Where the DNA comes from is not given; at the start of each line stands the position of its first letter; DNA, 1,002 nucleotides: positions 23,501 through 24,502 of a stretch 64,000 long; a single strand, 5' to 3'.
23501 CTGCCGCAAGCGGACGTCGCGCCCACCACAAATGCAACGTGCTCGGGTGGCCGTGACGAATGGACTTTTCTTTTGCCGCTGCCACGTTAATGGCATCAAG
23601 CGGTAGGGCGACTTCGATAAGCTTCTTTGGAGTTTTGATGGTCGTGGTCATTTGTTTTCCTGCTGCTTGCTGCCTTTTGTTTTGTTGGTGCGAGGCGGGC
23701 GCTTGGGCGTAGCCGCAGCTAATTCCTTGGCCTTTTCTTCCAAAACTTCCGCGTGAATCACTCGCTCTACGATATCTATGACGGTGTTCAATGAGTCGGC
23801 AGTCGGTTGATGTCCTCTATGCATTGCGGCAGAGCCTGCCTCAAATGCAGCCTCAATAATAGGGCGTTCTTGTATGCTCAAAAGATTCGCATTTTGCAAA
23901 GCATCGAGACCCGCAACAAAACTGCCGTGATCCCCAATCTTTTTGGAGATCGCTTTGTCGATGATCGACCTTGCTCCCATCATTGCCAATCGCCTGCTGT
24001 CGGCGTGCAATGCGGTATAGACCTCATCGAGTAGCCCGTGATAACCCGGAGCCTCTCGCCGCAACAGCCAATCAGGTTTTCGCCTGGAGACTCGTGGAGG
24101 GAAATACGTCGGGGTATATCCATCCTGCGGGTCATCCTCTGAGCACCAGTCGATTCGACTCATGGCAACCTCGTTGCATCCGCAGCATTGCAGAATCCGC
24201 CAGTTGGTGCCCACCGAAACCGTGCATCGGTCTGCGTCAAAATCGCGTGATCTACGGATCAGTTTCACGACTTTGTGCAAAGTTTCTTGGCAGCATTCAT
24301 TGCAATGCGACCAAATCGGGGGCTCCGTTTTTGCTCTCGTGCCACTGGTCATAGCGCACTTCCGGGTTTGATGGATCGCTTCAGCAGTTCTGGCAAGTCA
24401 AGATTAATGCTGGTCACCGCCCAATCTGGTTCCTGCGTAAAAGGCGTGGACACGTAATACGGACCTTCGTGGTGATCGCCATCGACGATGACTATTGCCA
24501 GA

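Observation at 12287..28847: ~16.5-kb, nine-gene translationally coupled operon on a DUF499 / DUF1156 methyltransferase / SNF2-DUF3883 core with extra nuclease, sensor and membrane components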

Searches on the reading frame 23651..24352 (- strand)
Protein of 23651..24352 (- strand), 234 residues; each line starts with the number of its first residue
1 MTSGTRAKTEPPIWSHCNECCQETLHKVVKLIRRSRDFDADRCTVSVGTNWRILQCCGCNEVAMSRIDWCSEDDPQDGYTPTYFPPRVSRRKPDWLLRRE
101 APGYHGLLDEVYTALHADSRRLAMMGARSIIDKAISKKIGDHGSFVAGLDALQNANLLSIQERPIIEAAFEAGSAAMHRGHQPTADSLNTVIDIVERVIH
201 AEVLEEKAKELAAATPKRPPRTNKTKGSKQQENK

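Call 4: search_protein_families(library=pfam, proteins=[window:23651-24352:-], max_evalue=0.01)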
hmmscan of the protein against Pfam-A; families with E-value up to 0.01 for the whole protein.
window:23651-24352:- (234 aa): 1 family
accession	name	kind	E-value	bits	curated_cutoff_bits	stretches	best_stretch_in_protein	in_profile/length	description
PF13643.11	DUF4145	-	3e-09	37.2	23.1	1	110-196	2-88/88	Domain of unknown function (DUF4145)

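Call 5: search_protein_families(library=padloc, proteins=[window:23651-24352:-], max_evalue=0.01)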
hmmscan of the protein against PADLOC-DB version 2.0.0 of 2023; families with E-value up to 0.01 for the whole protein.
window:23651-24352:- (234 aa): 1 family
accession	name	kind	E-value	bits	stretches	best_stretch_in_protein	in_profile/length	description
PDLC05072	PDC-S70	-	0.00071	17.4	1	118-170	27-79/167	-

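Call 25: search_protein_families(library=ncbifam, proteins=[window:23651-24352:-], max_evalue=0.001)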
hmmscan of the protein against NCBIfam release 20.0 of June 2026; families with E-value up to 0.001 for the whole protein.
window:23651-24352:- (234 aa): 0 families

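Call 66: search_solved_structures(query=window:23651-24352:-, max_evalue=10, show_alignments=3)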
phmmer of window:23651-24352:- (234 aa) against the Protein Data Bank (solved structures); distinct sequences matched with E-value up to 10: 0.

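Call 67: find_homologous_proteins(query=window:23651-24352:-)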
Query window:23651-24352:- (234 aa): 327 proteins with E <= 0.001 among 1054 candidates; the best 120 are listed.
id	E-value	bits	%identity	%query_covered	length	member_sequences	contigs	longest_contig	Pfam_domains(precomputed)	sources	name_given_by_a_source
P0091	1.3e-135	469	89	98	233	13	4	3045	PF13643.12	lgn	-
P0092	9.1e-126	436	83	100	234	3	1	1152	PF13643.12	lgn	-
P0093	1.1e-124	433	82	100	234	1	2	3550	PF13643.12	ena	-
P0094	2.7e-120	419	77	100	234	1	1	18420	PF13643.12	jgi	jgi:hypothetical protein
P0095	4.2e-119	415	77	98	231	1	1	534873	PF13643.12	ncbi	ncbi:DUF4145 domain-containing protein [Cupriavidus basilensis]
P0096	2.0e-118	412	82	93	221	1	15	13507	PF13643.12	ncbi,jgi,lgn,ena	-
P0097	1.2e-115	403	76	97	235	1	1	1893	PF13643.12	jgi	jgi:hypothetical protein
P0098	6.1e-115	401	74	98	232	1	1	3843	PF13643.12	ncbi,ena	-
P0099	3.0e-114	399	76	97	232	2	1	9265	PF13643.12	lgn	-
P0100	3.0e-114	399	74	98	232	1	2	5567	PF13643.12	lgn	-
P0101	1.2e-113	397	75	97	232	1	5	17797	PF13643.12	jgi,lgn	-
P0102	3.1e-113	395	75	85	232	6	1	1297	PF13643.12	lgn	-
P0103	1.5e-112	393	74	98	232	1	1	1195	PF13643.12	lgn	-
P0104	1.0e-111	390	73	98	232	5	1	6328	PF13643.12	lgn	-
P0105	1.3e-111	390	75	98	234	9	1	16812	PF13643.12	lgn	-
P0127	3.6e-95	336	69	93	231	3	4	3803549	PF13643.12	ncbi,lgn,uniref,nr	ncbi:DUF4145 domain-containing protein [Ralstonia pseudosolanacearum]|uniref:DUF4145 domain-containi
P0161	1.5e-81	292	62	91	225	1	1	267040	PF13643.12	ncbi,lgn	-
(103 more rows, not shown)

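Call 69: find_encoding_contigs(protein=P0127, flank=8000, max_places=1)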
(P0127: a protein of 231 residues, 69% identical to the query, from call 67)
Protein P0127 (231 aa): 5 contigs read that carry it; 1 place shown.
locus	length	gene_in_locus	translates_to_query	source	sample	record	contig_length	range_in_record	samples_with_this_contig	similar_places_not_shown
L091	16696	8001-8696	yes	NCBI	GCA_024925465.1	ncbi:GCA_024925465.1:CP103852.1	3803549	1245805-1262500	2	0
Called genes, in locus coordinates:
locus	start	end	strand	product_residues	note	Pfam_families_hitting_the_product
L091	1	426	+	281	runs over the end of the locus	PF00639:Rotamase (weak), PF13145:Rotamase_2, PF13616:Rotamase_3 (weak)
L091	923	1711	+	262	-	PF05344:DUF746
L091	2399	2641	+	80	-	-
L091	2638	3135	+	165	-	PF11149:DUF2924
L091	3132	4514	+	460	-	PF00239:Resolvase, PF07508:Recombinase, PF13408:Zn_ribbon_recom (weak)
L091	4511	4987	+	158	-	-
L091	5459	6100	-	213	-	PF13391:HNH_2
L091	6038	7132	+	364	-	PF13808:DDE_Tnp_1_assoc, PF01609:DDE_Tnp_1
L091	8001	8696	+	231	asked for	PF13643:DUF4145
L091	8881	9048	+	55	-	-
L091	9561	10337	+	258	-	PF25164:CoiA_N, PF06054:CoiA_nuc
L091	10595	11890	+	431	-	-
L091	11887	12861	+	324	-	-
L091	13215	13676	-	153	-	PF20137:BubE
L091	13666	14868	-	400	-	PF20590:DUF6791, PF00899:ThiF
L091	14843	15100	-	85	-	PF14452:Multi_ubiq (weak)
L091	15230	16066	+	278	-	-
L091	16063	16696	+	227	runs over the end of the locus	-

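Call 70: find_encoding_contigs(protein=P0161, flank=8000, max_places=1)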
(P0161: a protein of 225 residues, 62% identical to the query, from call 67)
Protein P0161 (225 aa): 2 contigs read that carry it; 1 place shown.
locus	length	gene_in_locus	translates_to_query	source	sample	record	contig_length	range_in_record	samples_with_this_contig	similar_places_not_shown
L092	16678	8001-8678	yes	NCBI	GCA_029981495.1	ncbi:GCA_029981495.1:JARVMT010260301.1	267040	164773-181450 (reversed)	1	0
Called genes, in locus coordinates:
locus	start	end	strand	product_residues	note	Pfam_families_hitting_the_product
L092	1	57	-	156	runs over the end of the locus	-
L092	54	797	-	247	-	-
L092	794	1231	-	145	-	-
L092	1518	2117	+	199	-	PF21983:NikA-like (faint)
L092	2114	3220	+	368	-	PF03432:Relaxase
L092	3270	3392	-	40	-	-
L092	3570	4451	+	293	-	PF26109:WHD_BrxR, PF13280:WYL, PF26107:BrxR_CTD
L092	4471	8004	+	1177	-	PF00176:SNF2-rel_dom, PF00270:DEAD, PF04851:ResIII, PF00271:Helicase_C, PF13020:NOV_C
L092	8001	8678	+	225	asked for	PF13643:DUF4145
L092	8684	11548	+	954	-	PF06634:DUF1156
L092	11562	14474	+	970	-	PF04465:DUF499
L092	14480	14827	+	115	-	-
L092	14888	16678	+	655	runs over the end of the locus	PF13175:AAA_15, PF13304:AAA_21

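Call 72: search_solved_structures(query=A1, max_evalue=10, show_alignments=3)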
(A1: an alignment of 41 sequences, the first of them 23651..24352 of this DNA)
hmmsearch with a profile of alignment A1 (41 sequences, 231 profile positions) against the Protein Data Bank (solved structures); distinct sequences matched with E-value up to 10: 2.
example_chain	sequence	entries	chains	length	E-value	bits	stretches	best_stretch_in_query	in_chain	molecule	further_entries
2b8t_A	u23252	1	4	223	1.1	11.9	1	10-45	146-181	Thymidine kinase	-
2uz3_A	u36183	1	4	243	1.2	11.7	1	10-45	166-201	THYMIDINE KINASE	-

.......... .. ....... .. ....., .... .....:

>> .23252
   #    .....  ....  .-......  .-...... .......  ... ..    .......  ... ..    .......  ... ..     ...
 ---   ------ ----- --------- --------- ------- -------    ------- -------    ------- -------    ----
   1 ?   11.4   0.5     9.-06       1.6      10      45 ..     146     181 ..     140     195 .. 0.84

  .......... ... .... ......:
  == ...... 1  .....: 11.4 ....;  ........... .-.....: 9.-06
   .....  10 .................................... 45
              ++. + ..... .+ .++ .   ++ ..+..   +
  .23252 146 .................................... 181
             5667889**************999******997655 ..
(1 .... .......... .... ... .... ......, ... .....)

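Call 78: predict_structure(alignment_id=A1)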
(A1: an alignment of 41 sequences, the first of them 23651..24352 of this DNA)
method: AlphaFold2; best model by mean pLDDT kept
length: 234 residues; sequences in the alignment: 41
mean_pLDDT: 83.8   pTM: 0.60
mean pLDDT of the five models: 83.8, 82.1, 79.6, 79.0, 78.8
residues with pLDDT >= 90: 87; 70-90: 122; 50-70: 16; < 50: 9
segments of 3 or more residues with pLDDT < 50: 1-5
pLDDT, mean of each block of 10 residues (from residue 1): 56 85 89 94 92 93 92 86 72 85 90 82 90 91 90 90 87 76 79 90 89 85 59 48
secondary structure, 60 per line:
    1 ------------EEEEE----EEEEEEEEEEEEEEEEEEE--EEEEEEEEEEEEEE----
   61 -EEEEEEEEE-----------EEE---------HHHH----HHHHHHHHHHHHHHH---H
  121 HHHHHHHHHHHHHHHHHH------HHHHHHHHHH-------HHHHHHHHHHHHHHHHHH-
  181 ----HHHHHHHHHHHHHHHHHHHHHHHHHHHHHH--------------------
elements in order: E13-17 E22-40 E43-56 E62-70 E82-84 H94-97 H102-116 H120-138 H145-154 H162-179 H185-214

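Call 81: fold_search(model_id=the predicted structure, library=pdb)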
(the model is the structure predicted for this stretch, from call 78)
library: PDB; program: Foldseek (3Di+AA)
matches with E <= 10: 377; with E <= 0.001: 0
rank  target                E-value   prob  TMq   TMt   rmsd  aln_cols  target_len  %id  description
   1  7ae8_D                8.3e-03  1.00  0.30  0.44  10.4       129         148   16  Crystal structure of HEPN(R102A) toxin (released 2020-12-30)
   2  7ae8_B                1.5e-02  1.00  0.32  0.46  10.3       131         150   14  Crystal structure of HEPN(R102A) toxin (released 2020-12-30)
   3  7ae8_A                1.6e-02  0.99  0.31  0.45  10.4       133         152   16  Crystal structure of HEPN(R102A) toxin (released 2020-12-30)
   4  7ae6_B                2.3e-02  0.99  0.30  0.46   9.8       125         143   14  Crystal structure of di-AMPylated HEPN(R102A) toxin (released 2020-12-30)
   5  7ae8_C                2.3e-02  0.96  0.24  0.37   9.7       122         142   15  Crystal structure of HEPN(R102A) toxin (released 2020-12-30)
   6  3ecp_A                2.7e-02  0.41  0.20  0.12  17.8       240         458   11  Crystal Structure Of Tn5 Transposase Complexed With 5' Phosphorylated Transposon End DNA (released 2008-10-21)
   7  7ae2_A                4.1e-02  0.95  0.28  0.39   8.2       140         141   11  Crystal structure of HEPN(H107A-Y109F) toxin in complex with MNT antitoxin (released 2020-12-30)
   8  1b7e                  4.3e-02  0.18  0.14  0.11  19.1       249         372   10  TRANSPOSASE INHIBITOR (released 1999-04-21)
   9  1mm8_A                4.8e-02  0.23  0.17  0.11  17.8       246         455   10  Crystal structure of Tn5 Transposase complexed with ME DNA (released 2002-12-13)
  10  1ylm_A                6.1e-02  0.98  0.32  0.46   6.5       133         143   10  Structure of Cytosolic Protein of Unknown Function YutE from Bacillus subtilis (released 2005-03-01)
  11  8tmc_B                7.2e-02  0.23  0.18  0.14  17.1       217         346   10  Cryo-EM structure of CorA in complex with conformation-specific synthetic antibody C12 and 20 mM MgCl2, State MG20-2 (released 2025-02-12)
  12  7ae6_A                7.6e-02  0.97  0.31  0.45  10.3       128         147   15  Crystal structure of di-AMPylated HEPN(R102A) toxin (released 2020-12-30)
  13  7ae9_C                7.6e-02  0.90  0.28  0.38   8.7       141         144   12  Crystal structure of mono-AMPylated HEPN(R46E) toxin in complex with MNT antitoxin (released 2020-12-30)
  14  4dm0_A                7.6e-02  0.20  0.18  0.11  17.8       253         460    9  TN5 transposase: 20MER OUTSIDE END 2 MN complex (released 2012-02-22)
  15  6m6u_H                8.0e-02  0.87  0.25  0.38   6.5       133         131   10  Crystal structure the toxin-antitoxin MntA-HpeT mutant-D39ED41E (released 2020-09-30)
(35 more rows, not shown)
